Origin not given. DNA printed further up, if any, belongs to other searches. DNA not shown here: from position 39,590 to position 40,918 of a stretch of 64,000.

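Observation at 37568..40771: Head-to-head S8 lipoprotein protease versus a DUF1611 plus dipeptide-epimerase pair, with overlapping divergent start codons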

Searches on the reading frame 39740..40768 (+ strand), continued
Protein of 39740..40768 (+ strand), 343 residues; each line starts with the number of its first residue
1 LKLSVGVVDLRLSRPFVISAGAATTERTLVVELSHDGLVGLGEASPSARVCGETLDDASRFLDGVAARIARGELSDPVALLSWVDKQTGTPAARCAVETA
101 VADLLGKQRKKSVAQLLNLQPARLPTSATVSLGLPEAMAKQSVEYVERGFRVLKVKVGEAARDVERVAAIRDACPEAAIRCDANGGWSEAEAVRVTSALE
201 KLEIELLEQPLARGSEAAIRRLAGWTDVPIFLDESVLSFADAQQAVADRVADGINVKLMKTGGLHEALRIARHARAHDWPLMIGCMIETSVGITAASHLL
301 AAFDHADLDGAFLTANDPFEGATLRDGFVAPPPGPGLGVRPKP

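Call 34: search_solved_structures(query=window:39752-40768:+, max_evalue=1e-37, show_alignments=5)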
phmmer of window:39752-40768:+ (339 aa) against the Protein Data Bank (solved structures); distinct sequences matched with E-value up to 1e-37: 9.
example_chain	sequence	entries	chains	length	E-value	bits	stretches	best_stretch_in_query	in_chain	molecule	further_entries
3jva_A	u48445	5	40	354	1.2e-47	166.2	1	6-319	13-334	Dipeptide Epimerase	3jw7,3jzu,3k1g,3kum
1jpm_A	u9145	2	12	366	6.1e-47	163.9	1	6-335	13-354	L-Ala-D/L-Glu Epimerase | similar to chloromuconate cycloisomerase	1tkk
3iji_A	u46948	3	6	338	6e-41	144.2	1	5-335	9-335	Muconate cycloisomerase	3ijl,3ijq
3rit_A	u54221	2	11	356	6.8e-40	140.7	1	8-335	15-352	Dipeptide epimerase | Putative chloromuconate cycloisomerase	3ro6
2zad_A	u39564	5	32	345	9.1e-40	140.3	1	8-323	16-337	Muconate cycloisomerase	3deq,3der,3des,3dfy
2p88_A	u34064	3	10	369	5.3e-39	137.8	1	4-300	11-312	Mandelate racemase/muconate lactonizing enzyme family protein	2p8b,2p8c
4gfi_A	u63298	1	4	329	1.8e-38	136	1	10-329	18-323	Mandelate racemase/muconate lactonizing enzyme family protein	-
3q45_A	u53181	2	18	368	3.1e-38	135.3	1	6-335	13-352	Mandelate racemase/muconate lactonizing enzyme family; possible chloromuconate cycloisomer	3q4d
1jpd_X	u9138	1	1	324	3.8e-38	135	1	8-312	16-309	L-Ala-D/L-Glu Epimerase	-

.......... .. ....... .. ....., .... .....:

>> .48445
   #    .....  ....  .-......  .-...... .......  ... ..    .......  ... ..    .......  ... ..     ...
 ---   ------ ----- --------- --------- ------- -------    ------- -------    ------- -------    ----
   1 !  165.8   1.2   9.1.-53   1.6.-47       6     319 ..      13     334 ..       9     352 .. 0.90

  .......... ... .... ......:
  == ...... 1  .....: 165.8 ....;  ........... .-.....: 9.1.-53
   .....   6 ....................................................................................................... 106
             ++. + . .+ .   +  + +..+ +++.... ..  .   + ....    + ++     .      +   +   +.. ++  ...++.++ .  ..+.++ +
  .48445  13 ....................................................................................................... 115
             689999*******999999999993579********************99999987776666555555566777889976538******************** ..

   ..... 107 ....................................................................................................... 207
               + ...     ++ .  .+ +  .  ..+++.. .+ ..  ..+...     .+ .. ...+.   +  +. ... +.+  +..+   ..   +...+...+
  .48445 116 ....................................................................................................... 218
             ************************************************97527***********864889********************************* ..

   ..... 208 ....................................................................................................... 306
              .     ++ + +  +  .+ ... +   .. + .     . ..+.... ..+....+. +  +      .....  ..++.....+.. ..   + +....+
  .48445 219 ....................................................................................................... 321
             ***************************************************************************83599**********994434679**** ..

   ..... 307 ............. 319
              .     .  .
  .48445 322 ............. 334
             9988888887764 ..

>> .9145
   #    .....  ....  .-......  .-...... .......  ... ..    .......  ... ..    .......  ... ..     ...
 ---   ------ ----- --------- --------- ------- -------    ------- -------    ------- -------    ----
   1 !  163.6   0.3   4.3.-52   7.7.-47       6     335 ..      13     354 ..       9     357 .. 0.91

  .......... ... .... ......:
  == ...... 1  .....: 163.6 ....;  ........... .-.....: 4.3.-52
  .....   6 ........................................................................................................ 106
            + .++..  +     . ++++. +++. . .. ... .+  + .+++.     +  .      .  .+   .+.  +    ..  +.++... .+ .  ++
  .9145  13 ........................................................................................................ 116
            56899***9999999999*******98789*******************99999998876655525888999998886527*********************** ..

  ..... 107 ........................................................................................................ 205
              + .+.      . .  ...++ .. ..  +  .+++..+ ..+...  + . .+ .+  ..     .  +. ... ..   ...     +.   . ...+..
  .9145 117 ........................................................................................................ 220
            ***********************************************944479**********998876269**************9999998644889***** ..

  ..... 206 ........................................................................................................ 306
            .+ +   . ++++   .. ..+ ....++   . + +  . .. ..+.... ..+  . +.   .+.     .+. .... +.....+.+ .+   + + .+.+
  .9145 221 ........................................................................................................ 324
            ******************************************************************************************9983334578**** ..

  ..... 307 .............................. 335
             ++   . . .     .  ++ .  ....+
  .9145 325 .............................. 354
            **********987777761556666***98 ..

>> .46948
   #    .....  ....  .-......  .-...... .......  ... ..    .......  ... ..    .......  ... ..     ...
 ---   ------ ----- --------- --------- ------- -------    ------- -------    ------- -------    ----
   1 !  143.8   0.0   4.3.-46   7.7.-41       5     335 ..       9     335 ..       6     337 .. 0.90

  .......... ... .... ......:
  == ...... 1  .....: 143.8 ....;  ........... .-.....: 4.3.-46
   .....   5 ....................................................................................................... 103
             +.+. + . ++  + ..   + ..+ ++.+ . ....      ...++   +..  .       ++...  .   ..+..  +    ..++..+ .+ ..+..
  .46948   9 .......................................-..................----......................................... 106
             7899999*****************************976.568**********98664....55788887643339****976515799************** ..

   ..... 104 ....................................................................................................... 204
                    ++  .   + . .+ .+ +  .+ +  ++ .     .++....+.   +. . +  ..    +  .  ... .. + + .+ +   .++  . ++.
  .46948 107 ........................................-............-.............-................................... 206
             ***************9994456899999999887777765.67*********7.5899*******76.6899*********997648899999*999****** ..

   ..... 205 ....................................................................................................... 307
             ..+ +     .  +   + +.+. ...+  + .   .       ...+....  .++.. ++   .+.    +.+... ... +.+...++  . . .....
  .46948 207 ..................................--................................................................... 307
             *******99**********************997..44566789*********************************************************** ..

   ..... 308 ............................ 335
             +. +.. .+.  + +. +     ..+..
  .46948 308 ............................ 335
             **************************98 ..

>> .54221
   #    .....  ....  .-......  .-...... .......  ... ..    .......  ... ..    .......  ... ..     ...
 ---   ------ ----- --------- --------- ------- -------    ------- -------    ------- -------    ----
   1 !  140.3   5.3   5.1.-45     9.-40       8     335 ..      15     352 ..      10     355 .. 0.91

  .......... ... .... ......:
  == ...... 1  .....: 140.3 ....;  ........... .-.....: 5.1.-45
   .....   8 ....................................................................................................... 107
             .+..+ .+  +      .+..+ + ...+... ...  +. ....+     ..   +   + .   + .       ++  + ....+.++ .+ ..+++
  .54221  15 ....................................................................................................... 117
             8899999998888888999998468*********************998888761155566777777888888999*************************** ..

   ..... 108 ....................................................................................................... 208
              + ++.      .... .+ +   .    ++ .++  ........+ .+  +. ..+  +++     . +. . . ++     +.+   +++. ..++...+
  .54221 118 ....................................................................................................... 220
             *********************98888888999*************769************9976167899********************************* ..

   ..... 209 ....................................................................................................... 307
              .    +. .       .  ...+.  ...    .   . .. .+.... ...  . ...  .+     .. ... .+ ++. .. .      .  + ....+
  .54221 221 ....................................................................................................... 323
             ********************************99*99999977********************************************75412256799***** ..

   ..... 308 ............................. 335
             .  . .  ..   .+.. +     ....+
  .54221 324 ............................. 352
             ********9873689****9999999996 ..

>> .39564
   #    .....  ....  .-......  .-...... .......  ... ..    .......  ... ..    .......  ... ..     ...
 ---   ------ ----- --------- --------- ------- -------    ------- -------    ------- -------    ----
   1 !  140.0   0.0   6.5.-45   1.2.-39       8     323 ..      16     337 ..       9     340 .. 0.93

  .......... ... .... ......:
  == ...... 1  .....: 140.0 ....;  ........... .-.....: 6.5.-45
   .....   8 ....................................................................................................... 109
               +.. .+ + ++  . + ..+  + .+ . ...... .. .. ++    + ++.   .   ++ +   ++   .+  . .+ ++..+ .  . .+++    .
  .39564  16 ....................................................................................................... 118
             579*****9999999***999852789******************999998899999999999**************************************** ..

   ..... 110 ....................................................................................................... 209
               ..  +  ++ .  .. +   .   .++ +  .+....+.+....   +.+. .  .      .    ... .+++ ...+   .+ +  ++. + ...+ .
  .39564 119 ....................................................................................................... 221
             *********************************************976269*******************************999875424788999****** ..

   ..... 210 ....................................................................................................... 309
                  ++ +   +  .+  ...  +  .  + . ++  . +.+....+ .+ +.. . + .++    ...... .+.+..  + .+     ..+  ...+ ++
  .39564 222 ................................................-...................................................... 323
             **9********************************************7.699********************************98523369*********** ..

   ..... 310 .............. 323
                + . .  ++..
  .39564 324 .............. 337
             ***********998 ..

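Call 37: get_annotated_region(hit=H10, flank=7000)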
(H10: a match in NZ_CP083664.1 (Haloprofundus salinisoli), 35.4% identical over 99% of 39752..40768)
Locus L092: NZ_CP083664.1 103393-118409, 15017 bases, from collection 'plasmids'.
description: Haloprofundus salinisoli strain SQT7-1 plasmid unnamed1, complete sequence
organism: Haloprofundus salinisoli (NCBI taxid 2876193)
taxonomy: Archaea; Euryarchaeota; Halobacteria; Halobacteriales; Haloferacaceae; Haloprofundus; Haloprofundus salinisoli
host: -; source: cell culture,saline soil; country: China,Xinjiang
typing (MOB-suite, as given by PLSDB): non-mobilizable
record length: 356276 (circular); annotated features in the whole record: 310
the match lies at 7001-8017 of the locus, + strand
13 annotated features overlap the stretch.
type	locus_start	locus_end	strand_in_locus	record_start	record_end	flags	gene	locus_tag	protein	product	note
CDS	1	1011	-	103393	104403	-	-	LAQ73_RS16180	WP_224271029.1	ABC transporter ATP-binding protein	-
CDS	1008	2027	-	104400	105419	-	-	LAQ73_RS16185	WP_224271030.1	ABC transporter ATP-binding protein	-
CDS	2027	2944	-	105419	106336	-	-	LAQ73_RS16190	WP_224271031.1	ABC transporter permease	-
CDS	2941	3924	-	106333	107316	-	-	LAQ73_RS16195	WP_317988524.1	ABC transporter permease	-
CDS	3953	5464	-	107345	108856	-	-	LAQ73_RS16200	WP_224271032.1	ABC transporter substrate-binding protein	-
CDS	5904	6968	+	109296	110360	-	-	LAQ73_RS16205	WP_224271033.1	DUF1611 domain-containing protein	-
CDS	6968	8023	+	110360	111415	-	-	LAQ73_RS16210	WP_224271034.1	dipeptide epimerase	-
CDS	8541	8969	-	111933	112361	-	-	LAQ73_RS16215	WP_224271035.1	sugar-specific transcriptional regulator TrmB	-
CDS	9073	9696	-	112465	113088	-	-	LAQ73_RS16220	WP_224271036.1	RNA 2'-phosphotransferase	-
CDS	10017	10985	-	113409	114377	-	-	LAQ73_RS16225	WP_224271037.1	winged helix-turn-helix domain-containing protein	-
CDS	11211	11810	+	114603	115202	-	-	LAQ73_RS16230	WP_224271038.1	ester cyclase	GO:0030638 - polyketide metabolic process [Evidence IEA]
CDS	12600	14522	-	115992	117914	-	-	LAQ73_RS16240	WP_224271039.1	alkaline phosphatase D family protein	-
CDS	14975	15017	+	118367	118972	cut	-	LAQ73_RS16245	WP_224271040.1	hypothetical protein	-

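Call 38: get_annotated_region(hit=H14, flank=7000)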
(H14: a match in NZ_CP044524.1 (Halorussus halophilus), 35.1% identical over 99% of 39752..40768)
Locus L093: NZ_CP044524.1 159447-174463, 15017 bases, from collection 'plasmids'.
description: Halorussus halophilus strain ZS-3 plasmid unnamed1, complete sequence
organism: Halorussus halophilus (NCBI taxid 2650975)
taxonomy: Archaea; Euryarchaeota; Halobacteria; Halobacteriales; Haladaptataceae; Halorussus; Halorussus halophilus
host: -; source: pure culture,marine solar saltern; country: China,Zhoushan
typing (MOB-suite, as given by PLSDB): non-mobilizable
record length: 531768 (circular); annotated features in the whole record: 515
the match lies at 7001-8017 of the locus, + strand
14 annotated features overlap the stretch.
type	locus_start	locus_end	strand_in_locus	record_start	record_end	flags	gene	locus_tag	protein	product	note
CDS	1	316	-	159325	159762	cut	-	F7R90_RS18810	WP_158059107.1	universal stress protein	-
CDS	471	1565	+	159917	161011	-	-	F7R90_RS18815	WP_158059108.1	hypothetical protein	-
CDS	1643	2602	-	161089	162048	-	-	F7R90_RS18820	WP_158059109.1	aldo/keto reductase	-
CDS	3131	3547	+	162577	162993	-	-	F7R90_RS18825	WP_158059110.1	VOC family protein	-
CDS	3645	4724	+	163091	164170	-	-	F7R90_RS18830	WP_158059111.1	zinc-dependent alcohol dehydrogenase family protein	-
CDS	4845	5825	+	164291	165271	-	-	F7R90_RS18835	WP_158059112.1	NlpC/P60 family protein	-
CDS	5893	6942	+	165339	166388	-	-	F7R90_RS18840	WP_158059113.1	DUF1611 domain-containing protein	-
CDS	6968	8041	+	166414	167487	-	-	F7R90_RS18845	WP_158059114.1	dipeptide epimerase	-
CDS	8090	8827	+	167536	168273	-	-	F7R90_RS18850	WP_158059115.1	helix-turn-helix domain-containing protein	-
CDS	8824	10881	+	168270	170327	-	-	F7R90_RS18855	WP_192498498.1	prolyl oligopeptidase family serine peptidase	GO:0006508 - proteolysis [Evidence IEA]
CDS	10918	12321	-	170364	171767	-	dacB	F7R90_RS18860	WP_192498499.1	D-alanyl-D-alanine carboxypeptidase/D-alanyl-D-alanine-endopeptidase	GO:0009252 - peptidoglycan biosynthetic process [Evidence IEA]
CDS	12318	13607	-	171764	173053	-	-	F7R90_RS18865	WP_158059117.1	oligopeptide/dipeptide ABC transporter ATP-binding protein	-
CDS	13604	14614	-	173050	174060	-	-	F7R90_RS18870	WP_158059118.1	ABC transporter ATP-binding protein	-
CDS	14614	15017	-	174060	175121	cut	-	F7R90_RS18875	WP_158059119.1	ABC transporter permease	-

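Call 39: get_annotated_region(hit=H2, flank=7000)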
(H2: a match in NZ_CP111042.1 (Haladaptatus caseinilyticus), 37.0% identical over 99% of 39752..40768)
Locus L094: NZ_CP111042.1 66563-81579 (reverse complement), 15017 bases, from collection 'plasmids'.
description: Haladaptatus caseinilyticus strain ZJ1 plasmid unnamed6, complete sequence
organism: Haladaptatus caseinilyticus (NCBI taxid 2993314)
taxonomy: Archaea; Euryarchaeota; Halobacteria; Halobacteriales; Haladaptataceae; Haladaptatus; Haladaptatus caseinilyticus
host: -; source: cell culture,sediment; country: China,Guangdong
typing (MOB-suite, as given by PLSDB): non-mobilizable
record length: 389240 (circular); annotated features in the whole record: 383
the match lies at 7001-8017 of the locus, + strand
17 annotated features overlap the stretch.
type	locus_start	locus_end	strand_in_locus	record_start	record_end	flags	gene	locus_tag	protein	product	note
CDS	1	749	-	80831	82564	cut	-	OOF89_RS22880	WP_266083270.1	ABC transporter substrate-binding protein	-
CDS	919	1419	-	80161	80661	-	-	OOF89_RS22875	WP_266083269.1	hypothetical protein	-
CDS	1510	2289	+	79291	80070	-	-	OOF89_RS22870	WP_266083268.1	hypothetical protein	-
CDS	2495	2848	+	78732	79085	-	-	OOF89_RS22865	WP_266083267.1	hypothetical protein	-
CDS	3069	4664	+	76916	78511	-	-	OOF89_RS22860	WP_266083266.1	D-aminoacylase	-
CDS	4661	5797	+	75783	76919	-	-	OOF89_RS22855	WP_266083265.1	dipeptide epimerase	-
CDS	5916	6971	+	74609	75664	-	-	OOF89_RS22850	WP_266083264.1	DUF1611 domain-containing protein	-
CDS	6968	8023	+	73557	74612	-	-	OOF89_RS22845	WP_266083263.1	dipeptide epimerase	-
CDS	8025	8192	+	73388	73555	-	-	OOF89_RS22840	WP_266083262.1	hypothetical protein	-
CDS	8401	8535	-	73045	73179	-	-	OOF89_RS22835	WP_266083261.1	hypothetical protein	-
CDS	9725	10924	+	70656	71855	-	-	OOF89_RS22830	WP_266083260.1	epoxide hydrolase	-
CDS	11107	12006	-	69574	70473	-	-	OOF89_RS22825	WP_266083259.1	FRG domain-containing protein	-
CDS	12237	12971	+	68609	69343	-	-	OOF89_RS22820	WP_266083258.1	alpha/beta fold hydrolase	-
CDS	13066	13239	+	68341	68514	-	-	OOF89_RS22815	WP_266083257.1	hypothetical protein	-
CDS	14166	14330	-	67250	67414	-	-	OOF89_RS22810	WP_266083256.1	hypothetical protein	-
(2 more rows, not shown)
